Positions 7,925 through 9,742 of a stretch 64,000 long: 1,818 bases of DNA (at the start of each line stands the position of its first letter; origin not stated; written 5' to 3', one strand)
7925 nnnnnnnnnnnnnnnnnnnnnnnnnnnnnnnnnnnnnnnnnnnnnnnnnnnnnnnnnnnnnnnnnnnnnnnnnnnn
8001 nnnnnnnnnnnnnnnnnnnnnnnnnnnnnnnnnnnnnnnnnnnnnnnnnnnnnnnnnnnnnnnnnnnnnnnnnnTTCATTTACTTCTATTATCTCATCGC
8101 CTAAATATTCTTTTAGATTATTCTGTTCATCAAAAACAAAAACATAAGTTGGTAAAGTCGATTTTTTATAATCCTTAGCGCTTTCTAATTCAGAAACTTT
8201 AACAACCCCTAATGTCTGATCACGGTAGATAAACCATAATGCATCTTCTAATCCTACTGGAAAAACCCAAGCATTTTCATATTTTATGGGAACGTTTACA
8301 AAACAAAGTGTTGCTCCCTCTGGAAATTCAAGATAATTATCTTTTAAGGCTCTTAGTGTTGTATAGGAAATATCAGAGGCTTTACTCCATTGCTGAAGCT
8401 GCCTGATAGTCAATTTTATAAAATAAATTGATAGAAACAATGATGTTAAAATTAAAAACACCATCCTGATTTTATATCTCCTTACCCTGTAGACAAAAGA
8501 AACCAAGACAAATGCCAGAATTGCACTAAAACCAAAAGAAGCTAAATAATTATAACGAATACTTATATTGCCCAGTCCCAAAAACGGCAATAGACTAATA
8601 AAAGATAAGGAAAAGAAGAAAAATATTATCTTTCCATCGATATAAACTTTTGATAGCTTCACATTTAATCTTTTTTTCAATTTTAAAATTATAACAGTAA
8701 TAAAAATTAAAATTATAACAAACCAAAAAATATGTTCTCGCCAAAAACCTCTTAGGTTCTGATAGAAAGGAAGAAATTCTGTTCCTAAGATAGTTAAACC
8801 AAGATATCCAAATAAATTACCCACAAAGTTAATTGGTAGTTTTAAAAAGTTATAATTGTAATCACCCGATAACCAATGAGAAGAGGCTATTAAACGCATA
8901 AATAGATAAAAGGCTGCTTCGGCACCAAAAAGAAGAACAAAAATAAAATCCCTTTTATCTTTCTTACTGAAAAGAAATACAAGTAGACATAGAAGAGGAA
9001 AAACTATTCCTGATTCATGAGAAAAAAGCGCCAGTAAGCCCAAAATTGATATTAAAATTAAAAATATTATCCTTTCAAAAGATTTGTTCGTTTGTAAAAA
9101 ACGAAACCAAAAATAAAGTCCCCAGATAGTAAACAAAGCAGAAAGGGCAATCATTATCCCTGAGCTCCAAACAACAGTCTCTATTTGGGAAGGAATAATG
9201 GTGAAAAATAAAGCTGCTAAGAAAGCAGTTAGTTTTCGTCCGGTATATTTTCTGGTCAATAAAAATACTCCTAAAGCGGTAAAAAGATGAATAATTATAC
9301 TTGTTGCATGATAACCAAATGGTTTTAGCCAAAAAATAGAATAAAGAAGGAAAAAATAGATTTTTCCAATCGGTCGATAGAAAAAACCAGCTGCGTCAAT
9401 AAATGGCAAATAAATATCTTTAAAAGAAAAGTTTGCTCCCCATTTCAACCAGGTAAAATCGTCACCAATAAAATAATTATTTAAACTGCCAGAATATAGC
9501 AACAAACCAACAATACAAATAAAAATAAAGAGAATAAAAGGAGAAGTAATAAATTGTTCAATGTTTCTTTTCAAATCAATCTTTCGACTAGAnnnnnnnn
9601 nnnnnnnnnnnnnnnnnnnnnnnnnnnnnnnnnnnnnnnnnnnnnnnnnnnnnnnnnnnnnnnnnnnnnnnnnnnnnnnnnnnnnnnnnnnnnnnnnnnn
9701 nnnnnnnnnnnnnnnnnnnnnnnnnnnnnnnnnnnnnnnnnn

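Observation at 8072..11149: Single 1025-aa polypeptide fusing an O-antigen-ligase/Wzy_C-like domain to a PMT/TMTC-like GT-C domain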

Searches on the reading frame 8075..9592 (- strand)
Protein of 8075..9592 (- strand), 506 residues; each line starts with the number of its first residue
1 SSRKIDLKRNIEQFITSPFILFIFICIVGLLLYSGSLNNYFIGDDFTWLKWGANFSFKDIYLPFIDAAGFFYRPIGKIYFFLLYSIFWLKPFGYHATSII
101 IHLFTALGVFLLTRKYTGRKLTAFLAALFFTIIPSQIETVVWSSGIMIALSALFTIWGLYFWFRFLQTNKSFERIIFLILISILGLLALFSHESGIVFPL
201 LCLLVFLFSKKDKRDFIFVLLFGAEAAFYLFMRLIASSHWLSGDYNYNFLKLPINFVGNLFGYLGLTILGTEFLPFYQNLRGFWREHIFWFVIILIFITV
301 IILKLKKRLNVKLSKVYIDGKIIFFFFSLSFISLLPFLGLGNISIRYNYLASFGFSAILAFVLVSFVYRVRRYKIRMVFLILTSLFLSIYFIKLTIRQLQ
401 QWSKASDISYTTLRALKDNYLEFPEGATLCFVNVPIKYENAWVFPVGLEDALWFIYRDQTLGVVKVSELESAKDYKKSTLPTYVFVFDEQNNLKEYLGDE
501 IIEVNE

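Call 27: predict_structure(alignment_id=A2)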
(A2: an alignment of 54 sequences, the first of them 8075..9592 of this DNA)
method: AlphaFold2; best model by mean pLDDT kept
length: 506 residues; sequences in the alignment: 54
mean_pLDDT: 93.3   pTM: 0.92
mean pLDDT of the five models: 93.3, 92.6, 92.3, 91.7, 90.8
residues with pLDDT >= 90: 447; 70-90: 40; 50-70: 12; < 50: 7
segments of 3 or more residues with pLDDT < 50: 311-315
pLDDT, mean of each block of 10 residues (from residue 1): 79 92 97 98 96 94 90 95 97 98 98 96 98 97 97 99 96 98 98 97 94 94 97 87 71 93 94 94 93 93 81 57 95 95 94 97 91 93 97 97 98 96 96 96 94 95 97 96 97 95 81
secondary structure, 60 per line:
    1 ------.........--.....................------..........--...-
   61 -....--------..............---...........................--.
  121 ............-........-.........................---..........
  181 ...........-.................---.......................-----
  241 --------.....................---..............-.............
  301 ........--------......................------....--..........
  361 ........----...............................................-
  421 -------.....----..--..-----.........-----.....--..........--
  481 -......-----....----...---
elements in order: H7-15 H18-38 H45-54 H62-65 H74-87 H91-117 H120-132 H134-141 H143-167 H171-191 H193-209 H213-235 H249-269 H273-286 H288-308 H317-338 H345-348 H351-368 H373-419 E428-432 H448-456 E462-466 H469-478 E482-487 E493-496 E501-503

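Call 69: search_protein_representatives(protein=window:8075-9592:-)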
Query: 506 residues. Proteins with E-value up to 0.001 (for the whole library): 17209; up to 1e-10: 1509; up to 1e-30: 88. The best 150 are listed.
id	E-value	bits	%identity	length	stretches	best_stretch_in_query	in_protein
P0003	2.3e-94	333.8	44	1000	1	10-491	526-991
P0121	1.1e-89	318.4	42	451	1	50-495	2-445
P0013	3.2e-86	307.0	42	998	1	3-490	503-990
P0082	1.9e-83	297.8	38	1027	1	9-489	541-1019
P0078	2.2e-83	297.6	37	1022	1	2-503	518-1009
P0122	2.7e-83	297.3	39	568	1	11-491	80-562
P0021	3.9e-83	296.8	40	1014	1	7-489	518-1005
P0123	1.6e-82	294.7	37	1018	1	3-490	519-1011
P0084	1.3e-79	285.2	37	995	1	11-489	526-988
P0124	3.1e-79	283.9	40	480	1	37-496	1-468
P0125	1.3e-78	281.8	33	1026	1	9-493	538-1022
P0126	2.0e-78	281.2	37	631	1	10-489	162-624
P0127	3.1e-78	280.6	35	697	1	5-495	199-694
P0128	1.2e-77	278.6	36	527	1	20-489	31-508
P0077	9.4e-77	275.7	37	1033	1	13-495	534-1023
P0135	2.2e-71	258.1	35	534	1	3-495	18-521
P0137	5.3e-69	250.2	39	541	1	12-497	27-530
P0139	9.0e-67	242.8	35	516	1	12-491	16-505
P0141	1.7e-64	235.3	34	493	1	13-487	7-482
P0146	1.5e-60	222.2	34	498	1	12-488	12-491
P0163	8.7e-52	193.4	31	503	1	16-494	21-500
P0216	3.9e-25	105.5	29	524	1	22-457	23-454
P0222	5.7e-24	101.6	28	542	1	23-456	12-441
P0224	1.2e-23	100.5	29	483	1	19-487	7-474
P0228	6.4e-23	98.1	28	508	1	19-496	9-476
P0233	1.1e-22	97.3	26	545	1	10-456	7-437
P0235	4.1e-22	95.5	29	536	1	20-469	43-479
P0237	5.7e-22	95.0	29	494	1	20-499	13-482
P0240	8.8e-22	94.4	30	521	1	19-468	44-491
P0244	2.2e-21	93.1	27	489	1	31-462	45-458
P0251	1.0e-20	90.8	32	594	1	21-419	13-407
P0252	1.0e-20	90.8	29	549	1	20-463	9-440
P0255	1.9e-20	90.0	32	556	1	20-444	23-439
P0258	2.4e-20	89.7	34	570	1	20-409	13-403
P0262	4.7e-20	88.7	26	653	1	20-456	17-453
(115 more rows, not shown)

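Call 70: search_protein_families(library=pfam, proteins=[P0128, P0135, P0137, P0139, P0146, P0163, P0216, P0224, P0233, P0252], max_evalue=0.01)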
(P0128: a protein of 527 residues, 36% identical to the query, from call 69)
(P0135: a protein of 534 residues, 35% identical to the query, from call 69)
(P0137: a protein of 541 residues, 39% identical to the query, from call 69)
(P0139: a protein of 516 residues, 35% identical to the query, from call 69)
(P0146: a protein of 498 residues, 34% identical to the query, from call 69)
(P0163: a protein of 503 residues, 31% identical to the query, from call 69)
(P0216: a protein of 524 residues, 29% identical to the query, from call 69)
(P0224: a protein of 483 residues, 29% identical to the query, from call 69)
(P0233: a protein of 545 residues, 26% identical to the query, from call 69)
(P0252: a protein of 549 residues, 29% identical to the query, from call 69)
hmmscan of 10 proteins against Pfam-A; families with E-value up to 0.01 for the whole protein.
P0128 (527 aa): 0 families

P0135 (534 aa): 0 families

P0137 (541 aa): 0 families

P0139 (516 aa): 0 families

P0146 (498 aa): 0 families

P0163 (503 aa): 2 families
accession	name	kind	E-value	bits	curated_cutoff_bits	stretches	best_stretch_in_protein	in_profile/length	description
PF14264.12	Glucos_trans_II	-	4.8e-05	23.1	30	1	90-362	37-314/317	Glucosyl transferase GtrII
PF06127.16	Mpo1-like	-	0.0033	17.9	24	0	215-337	14-88/95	2-hydroxy-palmitic acid dioxygenase Mpo1-like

P0216 (524 aa): 0 families

P0224 (483 aa): 0 families

P0233 (545 aa): 0 families

P0252 (549 aa): 0 families

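Call 72: find_encoding_contigs(protein=P0139, flank=6000, max_places=3)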
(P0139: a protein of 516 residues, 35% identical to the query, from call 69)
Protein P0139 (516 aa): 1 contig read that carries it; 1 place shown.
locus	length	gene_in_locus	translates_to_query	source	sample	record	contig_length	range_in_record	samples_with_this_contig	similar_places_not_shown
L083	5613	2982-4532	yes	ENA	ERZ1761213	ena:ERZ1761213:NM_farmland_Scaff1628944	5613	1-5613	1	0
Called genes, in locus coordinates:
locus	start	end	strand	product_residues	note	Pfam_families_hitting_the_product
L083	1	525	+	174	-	?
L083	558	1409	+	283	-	PF00535:Glycos_transf_2, PF10111:Glyco_tranf_2_2, PF13641:Glyco_tranf_2_3, PF13506:Glyco_transf_21 (weak), PF13632:Glyco_trans_2_3, PF02709:Glyco_transf_7C (weak)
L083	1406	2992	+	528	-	PF04932:Wzy_C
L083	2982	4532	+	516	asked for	-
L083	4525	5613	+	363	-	?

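Call 73: find_encoding_contigs(protein=P0141, flank=6000, max_places=3)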
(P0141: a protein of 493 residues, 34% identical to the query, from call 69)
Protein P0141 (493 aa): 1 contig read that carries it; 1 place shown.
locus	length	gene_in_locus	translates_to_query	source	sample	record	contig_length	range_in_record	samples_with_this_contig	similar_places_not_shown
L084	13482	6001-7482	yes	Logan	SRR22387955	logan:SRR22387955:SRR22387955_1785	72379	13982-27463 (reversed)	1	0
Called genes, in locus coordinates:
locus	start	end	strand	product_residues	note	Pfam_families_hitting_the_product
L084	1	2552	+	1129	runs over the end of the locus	-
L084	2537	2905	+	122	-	-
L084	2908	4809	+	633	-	-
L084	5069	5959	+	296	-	PF00535:Glycos_transf_2, PF10111:Glyco_tranf_2_2, PF13641:Glyco_tranf_2_3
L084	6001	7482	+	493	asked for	-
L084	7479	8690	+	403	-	PF13439:Glyco_transf_4, PF00534:Glycos_transf_1 (weak), PF13692:Glyco_trans_1_4, PF13524:Glyco_trans_1_2 (weak)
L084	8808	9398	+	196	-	PF00702:Hydrolase (weak), PF08645:PNK3P (weak), PF13419:HAD_2 (weak), PF13242:Hydrolase_like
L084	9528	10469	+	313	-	PF00535:Glycos_transf_2, PF10111:Glyco_tranf_2_2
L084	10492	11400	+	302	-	PF00005:ABC_tran, PF13304:AAA_21 (faint)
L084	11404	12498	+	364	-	PF12698:ABC2_membrane_3, PF01061:ABC2_membrane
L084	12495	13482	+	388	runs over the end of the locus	PF12698:ABC2_membrane_3, PF12679:ABC2_membrane_2 (weak), PF01061:ABC2_membrane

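Call 75: find_encoding_contigs(protein=P0146, flank=6000, max_places=3)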
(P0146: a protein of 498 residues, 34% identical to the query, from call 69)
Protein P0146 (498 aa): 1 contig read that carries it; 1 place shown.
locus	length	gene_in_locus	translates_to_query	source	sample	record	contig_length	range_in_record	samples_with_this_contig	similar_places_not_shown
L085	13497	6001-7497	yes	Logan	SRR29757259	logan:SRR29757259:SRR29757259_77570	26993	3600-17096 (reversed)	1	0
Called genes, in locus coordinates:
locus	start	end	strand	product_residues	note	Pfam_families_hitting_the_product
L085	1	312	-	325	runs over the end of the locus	PF02674:Colicin_V, PF00188:CAP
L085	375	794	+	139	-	PF05635:23S_rRNA_IVP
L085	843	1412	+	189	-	PF13439:Glyco_transf_4 (faint)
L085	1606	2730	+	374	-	PF13439:Glyco_transf_4 (weak), PF20706:GT4-conflict, PF00534:Glycos_transf_1, PF13692:Glyco_trans_1_4, PF13524:Glyco_trans_1_2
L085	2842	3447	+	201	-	PF25087:GMPPB_C (faint), PF00132:Hexapep, PF14602:Hexapep_2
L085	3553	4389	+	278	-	PF00535:Glycos_transf_2, PF10111:Glyco_tranf_2_2 (faint), PF12804:NTP_transf_3 (weak), PF13641:Glyco_tranf_2_3, PF13506:Glyco_transf_21 (faint), PF13632:Glyco_trans_2_3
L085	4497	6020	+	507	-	PF04932:Wzy_C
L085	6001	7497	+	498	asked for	-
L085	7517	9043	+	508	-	PF13231:PMT_2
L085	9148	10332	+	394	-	PF13439:Glyco_transf_4, PF00534:Glycos_transf_1, PF13692:Glyco_trans_1_4, PF13524:Glyco_trans_1_2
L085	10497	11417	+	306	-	PF00535:Glycos_transf_2, PF10111:Glyco_tranf_2_2 (weak), PF13641:Glyco_tranf_2_3, PF13712:Glyco_tranf_2_5 (faint), PF13632:Glyco_trans_2_3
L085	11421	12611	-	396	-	-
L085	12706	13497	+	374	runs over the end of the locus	PF13439:Glyco_transf_4, PF00534:Glycos_transf_1, PF13692:Glyco_trans_1_4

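Call 76: find_encoding_contigs(protein=P0163, flank=6000, max_places=3)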
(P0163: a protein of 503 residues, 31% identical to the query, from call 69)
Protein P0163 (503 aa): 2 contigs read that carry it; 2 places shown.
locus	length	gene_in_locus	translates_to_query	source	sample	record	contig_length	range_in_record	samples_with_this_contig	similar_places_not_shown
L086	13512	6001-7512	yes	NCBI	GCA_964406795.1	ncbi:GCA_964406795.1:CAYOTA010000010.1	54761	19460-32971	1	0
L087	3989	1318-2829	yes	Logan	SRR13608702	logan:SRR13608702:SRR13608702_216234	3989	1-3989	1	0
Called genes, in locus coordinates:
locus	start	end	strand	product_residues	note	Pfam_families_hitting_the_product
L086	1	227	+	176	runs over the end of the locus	PF13439:Glyco_transf_4 (weak)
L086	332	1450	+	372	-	PF13439:Glyco_transf_4 (weak), PF20706:GT4-conflict (faint), PF00534:Glycos_transf_1, PF13692:Glyco_trans_1_4, PF13524:Glyco_trans_1_2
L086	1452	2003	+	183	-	PF25087:GMPPB_C (faint), PF00132:Hexapep, PF14602:Hexapep_2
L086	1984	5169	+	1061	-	-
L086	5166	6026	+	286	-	PF00535:Glycos_transf_2, PF10111:Glyco_tranf_2_2 (weak), PF13641:Glyco_tranf_2_3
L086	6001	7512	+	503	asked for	-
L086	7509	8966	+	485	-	PF13231:PMT_2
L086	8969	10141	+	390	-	PF13439:Glyco_transf_4, PF00534:Glycos_transf_1, PF13692:Glyco_trans_1_4, PF13524:Glyco_trans_1_2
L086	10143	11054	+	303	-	PF00535:Glycos_transf_2, PF13641:Glyco_tranf_2_3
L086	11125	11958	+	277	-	-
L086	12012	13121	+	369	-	PF13439:Glyco_transf_4, PF00534:Glycos_transf_1, PF13692:Glyco_trans_1_4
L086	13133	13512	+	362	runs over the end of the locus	PF00534:Glycos_transf_1, PF13692:Glyco_trans_1_4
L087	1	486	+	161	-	?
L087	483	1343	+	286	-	PF00535:Glycos_transf_2, PF10111:Glyco_tranf_2_2 (weak), PF13641:Glyco_tranf_2_3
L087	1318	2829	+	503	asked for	-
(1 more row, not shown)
